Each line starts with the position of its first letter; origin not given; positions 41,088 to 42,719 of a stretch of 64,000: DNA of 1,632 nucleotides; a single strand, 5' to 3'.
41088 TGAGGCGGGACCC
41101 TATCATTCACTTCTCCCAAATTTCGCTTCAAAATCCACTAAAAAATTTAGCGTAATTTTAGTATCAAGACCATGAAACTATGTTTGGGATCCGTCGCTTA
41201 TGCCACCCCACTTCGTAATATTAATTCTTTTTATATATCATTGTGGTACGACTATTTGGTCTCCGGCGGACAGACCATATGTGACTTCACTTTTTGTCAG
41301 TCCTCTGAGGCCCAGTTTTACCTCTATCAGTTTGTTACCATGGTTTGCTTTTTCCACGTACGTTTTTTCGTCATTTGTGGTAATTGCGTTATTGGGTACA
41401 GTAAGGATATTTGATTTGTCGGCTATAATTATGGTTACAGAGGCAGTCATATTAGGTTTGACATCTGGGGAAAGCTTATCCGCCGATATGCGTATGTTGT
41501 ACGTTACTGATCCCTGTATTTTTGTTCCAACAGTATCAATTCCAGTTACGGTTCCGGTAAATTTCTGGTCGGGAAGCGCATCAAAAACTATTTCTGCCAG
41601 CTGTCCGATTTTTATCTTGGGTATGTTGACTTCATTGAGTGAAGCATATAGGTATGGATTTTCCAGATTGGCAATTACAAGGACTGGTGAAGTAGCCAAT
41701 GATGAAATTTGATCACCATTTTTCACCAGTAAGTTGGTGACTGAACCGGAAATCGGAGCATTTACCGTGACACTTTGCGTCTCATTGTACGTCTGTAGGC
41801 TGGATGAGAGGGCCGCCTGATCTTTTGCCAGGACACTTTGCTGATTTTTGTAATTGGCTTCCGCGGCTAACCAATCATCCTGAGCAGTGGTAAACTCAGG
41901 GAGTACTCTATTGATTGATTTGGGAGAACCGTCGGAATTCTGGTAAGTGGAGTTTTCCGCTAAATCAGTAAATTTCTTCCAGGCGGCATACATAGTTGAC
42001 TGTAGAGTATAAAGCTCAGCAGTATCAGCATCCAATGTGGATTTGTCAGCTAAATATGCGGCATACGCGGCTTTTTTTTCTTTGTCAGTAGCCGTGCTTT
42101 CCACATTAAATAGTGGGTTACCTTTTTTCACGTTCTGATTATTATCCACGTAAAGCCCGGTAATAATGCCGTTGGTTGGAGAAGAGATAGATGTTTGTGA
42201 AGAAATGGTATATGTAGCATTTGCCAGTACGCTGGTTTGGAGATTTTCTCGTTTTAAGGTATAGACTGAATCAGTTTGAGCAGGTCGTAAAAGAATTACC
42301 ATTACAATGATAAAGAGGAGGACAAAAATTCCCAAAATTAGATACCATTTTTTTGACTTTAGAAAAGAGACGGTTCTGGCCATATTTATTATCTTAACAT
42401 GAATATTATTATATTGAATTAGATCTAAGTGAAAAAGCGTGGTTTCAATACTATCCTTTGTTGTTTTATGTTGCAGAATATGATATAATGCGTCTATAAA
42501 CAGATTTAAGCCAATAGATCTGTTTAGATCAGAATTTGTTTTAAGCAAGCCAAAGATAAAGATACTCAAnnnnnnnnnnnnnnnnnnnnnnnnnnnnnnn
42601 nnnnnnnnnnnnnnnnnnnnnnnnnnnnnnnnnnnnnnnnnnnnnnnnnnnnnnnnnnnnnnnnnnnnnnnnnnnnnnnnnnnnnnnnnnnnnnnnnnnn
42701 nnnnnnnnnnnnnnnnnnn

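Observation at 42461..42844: Second copy of the leader element, plus a hairpin abutting the Shine-Dalgarno of the RRM RNA-binding protein gene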

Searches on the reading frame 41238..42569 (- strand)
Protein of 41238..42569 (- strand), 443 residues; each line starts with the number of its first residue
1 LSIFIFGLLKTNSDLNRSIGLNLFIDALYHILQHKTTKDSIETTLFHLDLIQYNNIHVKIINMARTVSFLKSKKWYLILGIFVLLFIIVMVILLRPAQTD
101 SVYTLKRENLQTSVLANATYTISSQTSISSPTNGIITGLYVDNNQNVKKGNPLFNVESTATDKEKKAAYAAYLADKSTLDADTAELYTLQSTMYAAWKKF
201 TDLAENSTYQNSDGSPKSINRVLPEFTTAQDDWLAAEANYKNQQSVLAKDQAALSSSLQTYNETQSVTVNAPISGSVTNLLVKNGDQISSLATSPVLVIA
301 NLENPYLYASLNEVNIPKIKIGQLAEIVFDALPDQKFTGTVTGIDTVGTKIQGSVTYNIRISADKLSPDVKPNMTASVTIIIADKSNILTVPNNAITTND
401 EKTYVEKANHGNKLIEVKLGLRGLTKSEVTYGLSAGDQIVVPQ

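Call 49: search_protein_families(library=pfam, max_evalue=0.01, proteins=[window:41238-42569:-])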
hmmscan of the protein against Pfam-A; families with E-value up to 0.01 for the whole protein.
window:41238-42569:- (443 aa): 5 families
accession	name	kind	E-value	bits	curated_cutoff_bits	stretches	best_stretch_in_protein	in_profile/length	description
PF16576.10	HlyD_D23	-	4.3e-20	72.4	30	1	119-376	13-214/214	Barrel-sandwich domain of CusB or HlyD membrane-fusion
PF13437.12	HlyD_3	-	6.1e-12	46.7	22.2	1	268-367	1-100/106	HlyD family secretion protein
PF13533.13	Biotin_lipoyl_2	-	9.2e-12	44.9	29.8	2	127-154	2-29/32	Biotin-lipoyl like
PF00364.28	Biotin_lipoyl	-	3.9e-06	27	22.1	0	125-155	42-72/73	Biotin-requiring enzyme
PF00529.27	CusB_dom_1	-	4.4e-05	24.1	26.5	1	89-362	4-50/89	Cation efflux system protein CusB domain 1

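Call 51: find_homologous_proteins(query=window:41241-42569:-, max_evalue=1e-20)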
Query window:41241-42569:- (443 aa): 383 proteins with E <= 1e-20 among 8000 candidates; the best 120 are listed.
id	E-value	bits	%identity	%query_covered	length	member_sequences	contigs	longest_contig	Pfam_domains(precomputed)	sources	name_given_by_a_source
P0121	1.4e-279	944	100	100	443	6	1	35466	PF25989.1,PF00364.29,PF25990.1,PF25919.1,PF25917.1,PF25954.1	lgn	-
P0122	1.5e-169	582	72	86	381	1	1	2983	PF25989.1,PF00364.29,PF25990.1,PF25919.1,PF25917.1,PF25954.1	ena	-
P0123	1.0e-135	471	59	84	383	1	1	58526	PF25984.1,PF25989.1,PF00364.29,PF25990.1,PF25954.1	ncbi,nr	ncbi:MAG: efflux RND transporter periplasmic adaptor subunit [Patescibacteria group bacterium]|nr:ef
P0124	5.9e-128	445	60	77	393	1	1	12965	PF25973.1,PF25984.1,PF25990.1,PF25919.1,PF25917.1,PF25954.1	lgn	-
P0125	1.2e-125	438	60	77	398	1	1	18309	PF25973.1,PF25984.1,PF25989.1,PF25990.1,PF25919.1,PF25917.1,PF25954.1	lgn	-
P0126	1.9e-122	427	57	82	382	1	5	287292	PF25973.1,PF25984.1,PF00364.29,PF25919.1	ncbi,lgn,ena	-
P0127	3.0e-122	426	54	86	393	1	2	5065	PF26002.1,PF25989.1,PF00364.29,PF25990.1,PF25917.1,PF25954.1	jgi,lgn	-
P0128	4.1e-120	419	54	86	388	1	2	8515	PF25973.1,PF25984.1,PF25989.1,PF25990.1,PF25917.1,PF25954.1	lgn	-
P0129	1.4e-119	418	53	84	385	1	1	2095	PF25973.1,PF25984.1,PF25989.1,PF00364.29,PF25990.1,PF25954.1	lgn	-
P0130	3.4e-119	416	53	86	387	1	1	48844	PF25973.1,PF25984.1,PF25989.1,PF25919.1,PF25917.1,PF25954.1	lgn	-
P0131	2.5e-118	414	54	84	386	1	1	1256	PF25973.1,PF25984.1,PF25989.1,PF00364.29,PF25990.1,PF25917.1,PF25954.1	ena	-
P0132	2.5e-118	414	56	79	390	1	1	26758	PF25973.1,PF25984.1,PF25989.1,PF00364.29,PF25990.1,PF25967.1,PF25919.1,PF25917.1,PF25954.1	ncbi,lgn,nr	ncbi:MAG TPA: efflux RND transporter periplasmic adaptor subunit [Patescibacteria group bacterium]|n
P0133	2.0e-117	411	55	84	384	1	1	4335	PF25973.1,PF25984.1,PF25989.1,PF00364.29,PF25990.1,PF25917.1,PF25954.1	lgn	-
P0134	3.0e-117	410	54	86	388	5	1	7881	PF25973.1,PF25984.1,PF25989.1,PF25917.1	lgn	-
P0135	1.1e-116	408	58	79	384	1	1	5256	PF25984.1,PF25989.1,PF00364.29,PF25990.1,PF25954.1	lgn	-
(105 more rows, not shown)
